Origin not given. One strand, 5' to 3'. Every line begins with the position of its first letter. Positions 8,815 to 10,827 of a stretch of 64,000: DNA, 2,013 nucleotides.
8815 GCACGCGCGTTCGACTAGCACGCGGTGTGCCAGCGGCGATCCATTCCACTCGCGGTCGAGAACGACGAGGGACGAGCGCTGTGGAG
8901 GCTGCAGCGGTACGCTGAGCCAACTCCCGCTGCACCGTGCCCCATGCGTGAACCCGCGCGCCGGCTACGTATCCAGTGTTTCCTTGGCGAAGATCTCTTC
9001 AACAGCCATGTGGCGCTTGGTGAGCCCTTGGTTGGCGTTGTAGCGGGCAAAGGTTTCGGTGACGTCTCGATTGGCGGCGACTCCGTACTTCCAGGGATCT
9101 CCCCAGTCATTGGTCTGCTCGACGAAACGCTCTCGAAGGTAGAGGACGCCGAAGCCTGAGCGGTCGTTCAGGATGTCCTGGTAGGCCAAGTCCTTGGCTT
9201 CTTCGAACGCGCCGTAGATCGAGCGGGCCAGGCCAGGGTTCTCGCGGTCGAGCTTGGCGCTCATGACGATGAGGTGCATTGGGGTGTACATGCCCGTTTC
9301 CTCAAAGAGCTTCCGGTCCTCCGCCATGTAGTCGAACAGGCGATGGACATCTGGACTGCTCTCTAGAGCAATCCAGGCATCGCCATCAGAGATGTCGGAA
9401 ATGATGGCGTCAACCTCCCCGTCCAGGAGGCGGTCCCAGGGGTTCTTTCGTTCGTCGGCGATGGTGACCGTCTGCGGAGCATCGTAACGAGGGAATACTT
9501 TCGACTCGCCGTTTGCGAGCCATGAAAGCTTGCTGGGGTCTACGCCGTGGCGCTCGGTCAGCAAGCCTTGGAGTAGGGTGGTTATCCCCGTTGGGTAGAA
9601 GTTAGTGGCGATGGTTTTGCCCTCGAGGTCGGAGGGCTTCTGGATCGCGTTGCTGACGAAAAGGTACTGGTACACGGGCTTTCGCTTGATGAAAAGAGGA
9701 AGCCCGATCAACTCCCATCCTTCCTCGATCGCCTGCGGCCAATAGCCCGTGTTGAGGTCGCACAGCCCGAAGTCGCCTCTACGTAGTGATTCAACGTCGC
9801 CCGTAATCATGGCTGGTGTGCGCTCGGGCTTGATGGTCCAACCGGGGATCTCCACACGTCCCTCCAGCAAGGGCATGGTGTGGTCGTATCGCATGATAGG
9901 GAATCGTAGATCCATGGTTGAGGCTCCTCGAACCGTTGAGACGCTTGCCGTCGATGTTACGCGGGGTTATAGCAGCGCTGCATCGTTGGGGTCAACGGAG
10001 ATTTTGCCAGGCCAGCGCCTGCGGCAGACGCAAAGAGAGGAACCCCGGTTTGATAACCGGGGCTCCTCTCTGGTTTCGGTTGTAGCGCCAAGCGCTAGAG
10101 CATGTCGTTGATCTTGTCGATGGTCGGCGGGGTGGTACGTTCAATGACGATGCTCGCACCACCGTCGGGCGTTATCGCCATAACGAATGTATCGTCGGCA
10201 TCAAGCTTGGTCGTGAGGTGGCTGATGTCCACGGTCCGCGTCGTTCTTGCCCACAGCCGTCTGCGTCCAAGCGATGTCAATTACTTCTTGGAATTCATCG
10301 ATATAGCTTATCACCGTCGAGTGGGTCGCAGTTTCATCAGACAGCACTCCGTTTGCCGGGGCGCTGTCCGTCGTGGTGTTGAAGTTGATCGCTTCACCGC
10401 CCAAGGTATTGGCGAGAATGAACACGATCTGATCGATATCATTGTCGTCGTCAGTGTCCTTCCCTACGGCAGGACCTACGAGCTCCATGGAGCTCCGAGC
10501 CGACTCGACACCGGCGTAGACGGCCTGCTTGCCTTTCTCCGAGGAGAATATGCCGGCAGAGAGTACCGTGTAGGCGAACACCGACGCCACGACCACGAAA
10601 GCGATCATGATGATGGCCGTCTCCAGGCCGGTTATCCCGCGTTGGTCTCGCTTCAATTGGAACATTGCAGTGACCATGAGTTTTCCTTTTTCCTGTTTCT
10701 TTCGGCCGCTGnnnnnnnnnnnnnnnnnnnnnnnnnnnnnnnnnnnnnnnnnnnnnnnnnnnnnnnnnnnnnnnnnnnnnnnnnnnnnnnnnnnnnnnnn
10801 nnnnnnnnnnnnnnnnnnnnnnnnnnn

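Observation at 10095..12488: Three tandem archaeal-type flagellin (archaellin) genes in a bacterial gene neighbourhood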

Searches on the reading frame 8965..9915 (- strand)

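Call 9: search_protein_families(library=pfam, proteins=[window:8965-9915:-], max_evalue=0.001)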
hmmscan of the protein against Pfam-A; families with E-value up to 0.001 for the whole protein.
window:8965-9915:- (316 aa): 1 family
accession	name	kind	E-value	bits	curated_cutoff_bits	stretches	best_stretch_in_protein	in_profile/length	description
PF09084.16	NMT1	-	2.9e-05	24.5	20.5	1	63-142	57-134/216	NMT1/THI5 like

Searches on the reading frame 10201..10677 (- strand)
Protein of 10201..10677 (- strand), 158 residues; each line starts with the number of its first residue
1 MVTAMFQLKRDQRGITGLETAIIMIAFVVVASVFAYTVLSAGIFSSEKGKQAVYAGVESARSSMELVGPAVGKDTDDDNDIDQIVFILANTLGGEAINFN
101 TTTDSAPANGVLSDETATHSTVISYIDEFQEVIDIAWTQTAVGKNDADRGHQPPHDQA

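Call 3: search_protein_families(library=pfam, proteins=[window:10201-10677:-], max_evalue=1)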
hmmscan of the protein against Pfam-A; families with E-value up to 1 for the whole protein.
window:10201-10677:- (158 aa): 1 family
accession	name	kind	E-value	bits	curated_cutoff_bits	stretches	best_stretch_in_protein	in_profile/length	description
PF01917.21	Arch_flagellin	-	9e-19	68.8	29.5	1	14-124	1-112/162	Archaebacterial flagellin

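Call 4: search_protein_families(library=ncbifam, proteins=[window:10201-10677:-], max_evalue=1)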
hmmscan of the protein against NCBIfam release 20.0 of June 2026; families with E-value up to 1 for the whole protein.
window:10201-10677:- (158 aa): 3 families
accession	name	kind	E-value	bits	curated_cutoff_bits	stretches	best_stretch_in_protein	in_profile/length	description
TIGR02537.2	arch_flag_Nterm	domain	3.4e-08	32.8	20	1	12-41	2-31/33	archaellin/type IV pilin N-terminal domain-containing protein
NF006325.0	PRK08541.1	subfamily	2.6e-07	30.7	210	1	7-103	3-98/221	flagellin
NF007274.0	PRK09731.1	exception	0.11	12.2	352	1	100-140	94-133/178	GspM family type II secretion system protein YghD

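Call 69: search_protein_families(library=pfam, proteins=[L023:11831-13003:+, L023:14644-15102:+, L023:15112-15627:+, L023:18096-19628:+], max_evalue=0.01)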
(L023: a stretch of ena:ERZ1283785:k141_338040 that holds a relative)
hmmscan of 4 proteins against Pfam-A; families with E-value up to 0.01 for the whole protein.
L023:11831-13003:+ (390 aa): 0 families

L023:14644-15102:+ (152 aa): 0 families

L023:15112-15627:+ (171 aa): 1 family
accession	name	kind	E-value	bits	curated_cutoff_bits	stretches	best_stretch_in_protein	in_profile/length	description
PF22201.2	FlaF_Ig-like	-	0.00073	20.4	28.4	1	51-112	5-68/112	Conserved flagellar protein F, immunoglobulin-like domain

L023:18096-19628:+ (510 aa): 0 families

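Call 76: find_encoding_contigs(protein=window:10201-10677:-, flank=1500, max_places=10)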
Protein window:10201-10677:- (158 aa): 2 contigs read that carry it; 1 place shown.
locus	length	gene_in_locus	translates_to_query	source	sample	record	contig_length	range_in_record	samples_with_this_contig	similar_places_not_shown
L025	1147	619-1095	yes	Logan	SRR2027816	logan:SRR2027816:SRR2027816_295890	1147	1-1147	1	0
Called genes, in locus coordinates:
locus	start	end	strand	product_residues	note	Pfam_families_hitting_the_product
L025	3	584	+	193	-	?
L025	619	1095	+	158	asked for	PF01917:Flagellin_arch-type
